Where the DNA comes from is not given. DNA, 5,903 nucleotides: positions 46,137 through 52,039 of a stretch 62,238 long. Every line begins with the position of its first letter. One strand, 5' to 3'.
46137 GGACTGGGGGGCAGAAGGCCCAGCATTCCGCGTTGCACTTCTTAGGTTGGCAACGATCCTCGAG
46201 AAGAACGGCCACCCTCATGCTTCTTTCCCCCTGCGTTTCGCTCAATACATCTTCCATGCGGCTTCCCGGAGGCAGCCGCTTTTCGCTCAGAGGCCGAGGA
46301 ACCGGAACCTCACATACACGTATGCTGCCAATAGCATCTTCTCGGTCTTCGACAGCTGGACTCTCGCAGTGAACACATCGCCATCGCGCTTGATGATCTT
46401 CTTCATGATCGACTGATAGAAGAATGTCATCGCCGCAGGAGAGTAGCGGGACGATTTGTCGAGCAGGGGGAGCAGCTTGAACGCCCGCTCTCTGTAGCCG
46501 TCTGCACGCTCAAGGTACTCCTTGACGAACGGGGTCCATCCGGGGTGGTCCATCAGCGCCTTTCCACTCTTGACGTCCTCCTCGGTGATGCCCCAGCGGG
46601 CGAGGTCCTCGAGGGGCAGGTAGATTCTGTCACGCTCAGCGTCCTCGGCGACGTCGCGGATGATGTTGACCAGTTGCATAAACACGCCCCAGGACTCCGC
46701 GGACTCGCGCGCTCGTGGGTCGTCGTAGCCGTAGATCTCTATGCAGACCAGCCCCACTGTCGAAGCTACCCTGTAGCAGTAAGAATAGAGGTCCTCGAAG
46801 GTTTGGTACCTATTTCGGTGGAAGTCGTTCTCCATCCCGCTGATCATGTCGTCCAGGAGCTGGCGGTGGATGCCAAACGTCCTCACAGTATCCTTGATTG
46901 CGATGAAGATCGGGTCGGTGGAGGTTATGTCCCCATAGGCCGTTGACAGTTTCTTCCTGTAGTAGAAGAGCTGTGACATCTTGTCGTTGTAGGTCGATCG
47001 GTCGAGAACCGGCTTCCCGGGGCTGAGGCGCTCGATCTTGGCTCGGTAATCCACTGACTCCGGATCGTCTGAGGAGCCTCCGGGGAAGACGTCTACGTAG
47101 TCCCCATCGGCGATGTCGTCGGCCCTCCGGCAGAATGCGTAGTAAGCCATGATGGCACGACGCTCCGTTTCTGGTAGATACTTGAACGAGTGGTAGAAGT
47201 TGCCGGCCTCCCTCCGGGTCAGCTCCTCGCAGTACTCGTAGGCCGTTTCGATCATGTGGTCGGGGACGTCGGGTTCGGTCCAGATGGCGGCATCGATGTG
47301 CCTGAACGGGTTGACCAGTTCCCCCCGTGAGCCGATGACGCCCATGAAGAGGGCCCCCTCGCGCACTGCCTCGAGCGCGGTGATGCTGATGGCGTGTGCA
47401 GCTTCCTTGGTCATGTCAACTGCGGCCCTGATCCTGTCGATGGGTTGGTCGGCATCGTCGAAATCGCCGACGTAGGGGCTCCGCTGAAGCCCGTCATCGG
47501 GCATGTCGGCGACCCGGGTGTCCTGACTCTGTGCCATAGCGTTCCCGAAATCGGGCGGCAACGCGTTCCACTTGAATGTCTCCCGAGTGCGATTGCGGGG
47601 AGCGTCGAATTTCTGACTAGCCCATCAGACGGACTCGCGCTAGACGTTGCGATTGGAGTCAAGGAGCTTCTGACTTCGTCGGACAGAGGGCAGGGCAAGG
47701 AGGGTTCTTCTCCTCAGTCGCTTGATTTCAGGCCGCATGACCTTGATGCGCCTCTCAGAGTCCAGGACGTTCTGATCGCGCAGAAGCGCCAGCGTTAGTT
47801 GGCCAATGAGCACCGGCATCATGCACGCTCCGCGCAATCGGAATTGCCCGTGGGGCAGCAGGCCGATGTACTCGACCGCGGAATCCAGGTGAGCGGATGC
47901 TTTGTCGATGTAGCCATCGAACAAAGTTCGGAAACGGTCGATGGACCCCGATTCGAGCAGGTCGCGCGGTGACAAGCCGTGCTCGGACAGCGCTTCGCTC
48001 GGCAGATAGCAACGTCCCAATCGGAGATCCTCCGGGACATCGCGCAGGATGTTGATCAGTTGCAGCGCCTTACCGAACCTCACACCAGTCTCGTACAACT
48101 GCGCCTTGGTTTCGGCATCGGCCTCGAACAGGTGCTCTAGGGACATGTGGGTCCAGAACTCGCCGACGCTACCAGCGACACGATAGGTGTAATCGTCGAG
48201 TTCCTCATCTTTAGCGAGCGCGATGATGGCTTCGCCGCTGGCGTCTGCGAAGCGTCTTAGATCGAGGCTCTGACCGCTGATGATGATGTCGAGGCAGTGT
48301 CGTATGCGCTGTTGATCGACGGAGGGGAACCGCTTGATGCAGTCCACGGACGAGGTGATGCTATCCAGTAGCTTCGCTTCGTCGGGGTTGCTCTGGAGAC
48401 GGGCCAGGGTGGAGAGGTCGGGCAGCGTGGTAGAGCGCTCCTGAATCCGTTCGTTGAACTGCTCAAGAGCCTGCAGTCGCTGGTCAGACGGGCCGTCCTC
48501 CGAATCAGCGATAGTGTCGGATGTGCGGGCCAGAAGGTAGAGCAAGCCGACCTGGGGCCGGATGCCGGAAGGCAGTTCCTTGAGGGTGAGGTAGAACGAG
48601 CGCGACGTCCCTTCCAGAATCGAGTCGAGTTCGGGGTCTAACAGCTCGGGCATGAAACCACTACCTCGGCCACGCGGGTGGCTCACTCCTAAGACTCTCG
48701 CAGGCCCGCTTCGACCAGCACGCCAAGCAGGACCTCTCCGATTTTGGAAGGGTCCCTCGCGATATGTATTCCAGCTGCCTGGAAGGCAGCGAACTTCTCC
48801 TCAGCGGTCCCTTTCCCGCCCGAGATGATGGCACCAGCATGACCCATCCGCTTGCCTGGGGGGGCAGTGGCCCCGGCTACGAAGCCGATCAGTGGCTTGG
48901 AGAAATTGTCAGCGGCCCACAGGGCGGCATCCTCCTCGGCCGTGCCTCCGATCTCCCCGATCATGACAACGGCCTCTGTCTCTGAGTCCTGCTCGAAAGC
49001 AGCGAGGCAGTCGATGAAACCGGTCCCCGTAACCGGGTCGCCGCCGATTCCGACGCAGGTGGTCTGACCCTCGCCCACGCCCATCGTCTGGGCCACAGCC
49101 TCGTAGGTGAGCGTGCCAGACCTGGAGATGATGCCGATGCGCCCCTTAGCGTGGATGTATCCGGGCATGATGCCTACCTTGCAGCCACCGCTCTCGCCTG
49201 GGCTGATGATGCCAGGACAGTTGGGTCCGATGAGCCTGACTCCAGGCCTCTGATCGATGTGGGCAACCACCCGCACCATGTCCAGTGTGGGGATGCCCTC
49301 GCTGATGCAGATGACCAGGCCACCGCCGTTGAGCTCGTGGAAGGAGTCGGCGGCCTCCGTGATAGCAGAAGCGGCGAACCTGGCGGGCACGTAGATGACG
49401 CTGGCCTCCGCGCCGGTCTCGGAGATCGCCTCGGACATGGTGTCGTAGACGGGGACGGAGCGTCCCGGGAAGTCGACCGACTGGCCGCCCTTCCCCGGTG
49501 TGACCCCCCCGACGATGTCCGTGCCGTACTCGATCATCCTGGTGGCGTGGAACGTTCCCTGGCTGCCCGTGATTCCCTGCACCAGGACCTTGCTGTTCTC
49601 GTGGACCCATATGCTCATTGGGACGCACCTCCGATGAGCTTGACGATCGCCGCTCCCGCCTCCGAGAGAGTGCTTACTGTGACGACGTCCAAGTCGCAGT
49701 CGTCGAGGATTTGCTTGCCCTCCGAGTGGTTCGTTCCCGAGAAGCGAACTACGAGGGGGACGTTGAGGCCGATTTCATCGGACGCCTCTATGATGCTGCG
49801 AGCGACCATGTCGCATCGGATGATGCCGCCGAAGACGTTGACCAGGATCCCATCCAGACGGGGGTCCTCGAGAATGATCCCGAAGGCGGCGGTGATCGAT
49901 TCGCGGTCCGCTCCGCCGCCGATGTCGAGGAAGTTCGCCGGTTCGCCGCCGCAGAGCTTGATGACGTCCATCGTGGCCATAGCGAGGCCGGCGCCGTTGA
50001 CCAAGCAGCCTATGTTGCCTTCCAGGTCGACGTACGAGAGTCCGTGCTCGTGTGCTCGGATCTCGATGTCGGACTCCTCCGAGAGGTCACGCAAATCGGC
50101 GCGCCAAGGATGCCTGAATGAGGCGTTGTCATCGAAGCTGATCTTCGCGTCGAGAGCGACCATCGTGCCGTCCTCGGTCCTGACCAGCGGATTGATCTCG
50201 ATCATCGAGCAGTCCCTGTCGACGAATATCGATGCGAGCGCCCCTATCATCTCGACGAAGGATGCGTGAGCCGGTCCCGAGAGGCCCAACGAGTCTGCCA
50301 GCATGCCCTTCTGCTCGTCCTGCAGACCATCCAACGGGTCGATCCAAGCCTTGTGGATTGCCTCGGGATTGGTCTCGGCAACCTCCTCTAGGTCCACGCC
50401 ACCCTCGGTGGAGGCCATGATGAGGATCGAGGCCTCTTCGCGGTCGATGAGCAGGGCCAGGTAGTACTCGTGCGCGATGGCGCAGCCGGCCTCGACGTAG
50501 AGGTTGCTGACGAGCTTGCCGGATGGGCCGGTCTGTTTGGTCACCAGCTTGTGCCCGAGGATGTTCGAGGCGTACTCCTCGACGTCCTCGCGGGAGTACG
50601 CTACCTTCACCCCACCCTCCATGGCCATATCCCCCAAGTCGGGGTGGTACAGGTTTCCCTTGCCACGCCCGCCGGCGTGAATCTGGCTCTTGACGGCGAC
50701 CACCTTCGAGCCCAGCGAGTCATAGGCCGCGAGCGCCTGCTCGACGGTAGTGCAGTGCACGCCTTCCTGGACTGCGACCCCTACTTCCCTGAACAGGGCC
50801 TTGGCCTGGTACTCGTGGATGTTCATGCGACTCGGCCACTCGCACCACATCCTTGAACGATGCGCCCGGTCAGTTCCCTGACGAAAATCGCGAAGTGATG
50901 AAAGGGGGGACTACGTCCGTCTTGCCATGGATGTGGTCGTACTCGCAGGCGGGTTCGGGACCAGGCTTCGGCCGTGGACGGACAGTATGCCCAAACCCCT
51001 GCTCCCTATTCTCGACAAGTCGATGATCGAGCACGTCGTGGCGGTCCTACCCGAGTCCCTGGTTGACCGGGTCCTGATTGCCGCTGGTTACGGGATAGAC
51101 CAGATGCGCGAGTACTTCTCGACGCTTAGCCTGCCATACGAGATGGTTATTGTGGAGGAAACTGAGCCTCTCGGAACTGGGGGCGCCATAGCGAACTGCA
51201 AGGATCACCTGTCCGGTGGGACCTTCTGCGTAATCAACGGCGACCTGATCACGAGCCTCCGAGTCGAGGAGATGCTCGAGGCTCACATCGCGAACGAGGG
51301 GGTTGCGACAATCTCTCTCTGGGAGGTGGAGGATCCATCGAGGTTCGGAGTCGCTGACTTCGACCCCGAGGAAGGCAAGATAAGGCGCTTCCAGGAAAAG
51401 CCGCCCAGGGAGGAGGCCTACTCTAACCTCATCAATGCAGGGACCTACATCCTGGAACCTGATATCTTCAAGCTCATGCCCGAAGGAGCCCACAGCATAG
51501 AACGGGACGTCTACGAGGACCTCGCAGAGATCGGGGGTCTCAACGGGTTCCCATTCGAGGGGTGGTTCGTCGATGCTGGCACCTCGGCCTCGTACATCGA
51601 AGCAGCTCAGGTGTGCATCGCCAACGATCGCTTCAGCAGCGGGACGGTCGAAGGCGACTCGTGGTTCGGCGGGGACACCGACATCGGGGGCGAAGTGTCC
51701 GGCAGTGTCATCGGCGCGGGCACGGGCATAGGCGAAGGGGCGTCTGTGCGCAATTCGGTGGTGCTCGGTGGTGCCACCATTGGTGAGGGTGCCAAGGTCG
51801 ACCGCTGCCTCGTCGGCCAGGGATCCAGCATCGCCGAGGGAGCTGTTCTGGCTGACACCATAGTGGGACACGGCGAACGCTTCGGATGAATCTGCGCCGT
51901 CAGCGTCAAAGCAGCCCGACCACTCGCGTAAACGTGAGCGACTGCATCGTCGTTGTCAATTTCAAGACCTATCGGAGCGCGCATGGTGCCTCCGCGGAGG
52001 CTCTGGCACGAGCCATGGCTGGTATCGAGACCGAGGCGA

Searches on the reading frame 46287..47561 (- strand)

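Call 66: search_protein_families(library=pfam, proteins=[window:46287-47561:-], max_evalue=0.00001)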
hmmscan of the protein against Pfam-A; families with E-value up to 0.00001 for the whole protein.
window:46287-47561:- (424 aa): 1 family
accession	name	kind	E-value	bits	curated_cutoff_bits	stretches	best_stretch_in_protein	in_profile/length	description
PF00494.24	SQS_PSY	-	1.9e-65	221.6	26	1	116-406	2-262/263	Squalene/phytoene synthase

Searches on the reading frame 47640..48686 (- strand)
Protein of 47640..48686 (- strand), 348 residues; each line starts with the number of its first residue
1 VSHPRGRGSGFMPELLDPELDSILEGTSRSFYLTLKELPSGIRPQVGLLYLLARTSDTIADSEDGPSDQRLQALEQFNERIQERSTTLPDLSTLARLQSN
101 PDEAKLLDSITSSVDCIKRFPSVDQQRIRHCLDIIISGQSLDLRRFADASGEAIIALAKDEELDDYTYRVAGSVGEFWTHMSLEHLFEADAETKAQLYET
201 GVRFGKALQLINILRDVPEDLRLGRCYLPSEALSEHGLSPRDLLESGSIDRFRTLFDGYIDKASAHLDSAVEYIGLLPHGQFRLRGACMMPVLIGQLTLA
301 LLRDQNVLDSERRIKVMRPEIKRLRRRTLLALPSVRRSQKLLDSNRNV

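Call 66: search_protein_families(library=pfam, proteins=[window:47640-48686:-], max_evalue=0.00001)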
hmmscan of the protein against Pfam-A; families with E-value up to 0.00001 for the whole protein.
window:47640-48686:- (348 aa): 1 family
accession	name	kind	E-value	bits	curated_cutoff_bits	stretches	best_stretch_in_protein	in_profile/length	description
PF00494.24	SQS_PSY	-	2.7e-52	178.5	26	1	26-317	3-260/263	Squalene/phytoene synthase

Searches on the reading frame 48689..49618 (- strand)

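Call 66: search_protein_families(library=pfam, proteins=[window:48689-49618:-], max_evalue=0.00001)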
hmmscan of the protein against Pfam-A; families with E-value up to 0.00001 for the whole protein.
window:48689-49618:- (309 aa): 3 families
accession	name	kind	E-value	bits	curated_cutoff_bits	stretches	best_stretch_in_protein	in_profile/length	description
PF00549.24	Ligase_CoA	-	8.3e-24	84.6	24.5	1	164-283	1-126/128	CoA-ligase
PF02629.25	CoA_binding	-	2e-22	80.2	22.3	1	7-107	2-96/97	CoA binding domain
PF13607.11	Succ_CoA_lig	-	4.9e-07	30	27.4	1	158-290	1-128/138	Succinyl-CoA ligase like flavodoxin domain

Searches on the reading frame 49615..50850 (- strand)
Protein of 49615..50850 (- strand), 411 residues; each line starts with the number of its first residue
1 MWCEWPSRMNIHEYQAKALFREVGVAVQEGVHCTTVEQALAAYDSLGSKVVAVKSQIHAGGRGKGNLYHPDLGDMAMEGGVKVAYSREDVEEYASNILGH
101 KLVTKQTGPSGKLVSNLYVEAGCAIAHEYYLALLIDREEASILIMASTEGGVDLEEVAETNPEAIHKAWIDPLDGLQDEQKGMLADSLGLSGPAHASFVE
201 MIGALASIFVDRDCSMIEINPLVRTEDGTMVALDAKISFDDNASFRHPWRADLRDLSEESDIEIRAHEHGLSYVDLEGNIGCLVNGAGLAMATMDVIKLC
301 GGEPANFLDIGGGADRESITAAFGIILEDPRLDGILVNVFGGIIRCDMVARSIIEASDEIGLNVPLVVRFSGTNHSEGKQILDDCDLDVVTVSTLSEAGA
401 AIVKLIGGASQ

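Call 66: search_protein_families(library=pfam, proteins=[window:49615-50850:-], max_evalue=0.00001)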
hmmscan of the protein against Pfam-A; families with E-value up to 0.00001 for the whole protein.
window:49615-50850:- (411 aa): 4 families
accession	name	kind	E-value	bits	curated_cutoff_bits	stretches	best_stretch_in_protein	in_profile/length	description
PF08442.15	ATP-grasp_2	-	1.1e-70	237.8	29.5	1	10-223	1-201/202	ATP-grasp domain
PF00549.24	Ligase_CoA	-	2e-26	93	24.5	1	283-400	1-125/128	CoA-ligase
PF24948.1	Citrate_synth_N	-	6.4e-12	45.8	83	1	80-246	70-227/232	ATP-citrate synthase ATP-grasp domain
PF13549.11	ATP-grasp_5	-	6.9e-06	26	27.6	0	8-51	7-50/221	ATP-grasp domain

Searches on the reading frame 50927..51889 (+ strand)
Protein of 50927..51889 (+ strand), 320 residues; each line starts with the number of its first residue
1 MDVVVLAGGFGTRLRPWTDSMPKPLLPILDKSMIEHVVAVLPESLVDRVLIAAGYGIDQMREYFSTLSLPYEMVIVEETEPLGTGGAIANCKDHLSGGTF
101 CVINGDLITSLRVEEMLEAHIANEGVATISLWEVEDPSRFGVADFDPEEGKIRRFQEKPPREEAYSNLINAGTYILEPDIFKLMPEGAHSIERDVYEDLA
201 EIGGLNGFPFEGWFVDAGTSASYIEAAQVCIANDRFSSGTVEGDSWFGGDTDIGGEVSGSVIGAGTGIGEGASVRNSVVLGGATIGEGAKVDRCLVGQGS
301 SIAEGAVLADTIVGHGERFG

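Call 66: search_protein_families(library=pfam, proteins=[window:50927-51889:+], max_evalue=0.00001)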
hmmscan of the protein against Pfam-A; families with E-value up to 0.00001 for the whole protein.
window:50927-51889:+ (320 aa): 4 families
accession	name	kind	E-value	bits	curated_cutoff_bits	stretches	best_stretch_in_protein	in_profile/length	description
PF00483.29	NTP_transferase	-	2.3e-40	139.1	21.2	1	4-228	3-240/245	Nucleotidyl transferase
PF12804.13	NTP_transf_3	-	3.8e-11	43.9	27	1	3-124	1-115/160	MobA-like NTP transferase domain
PF25084.1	LbH_EIF2B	-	3.5e-09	37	54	1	239-311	16-90/105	EIF2B subunit epsilon LbH domain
PF24894.1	Hexapep_GlmU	-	1.3e-08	35.3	23.3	1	253-307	28-82/104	GlmU-like, C-terminal hexapeptide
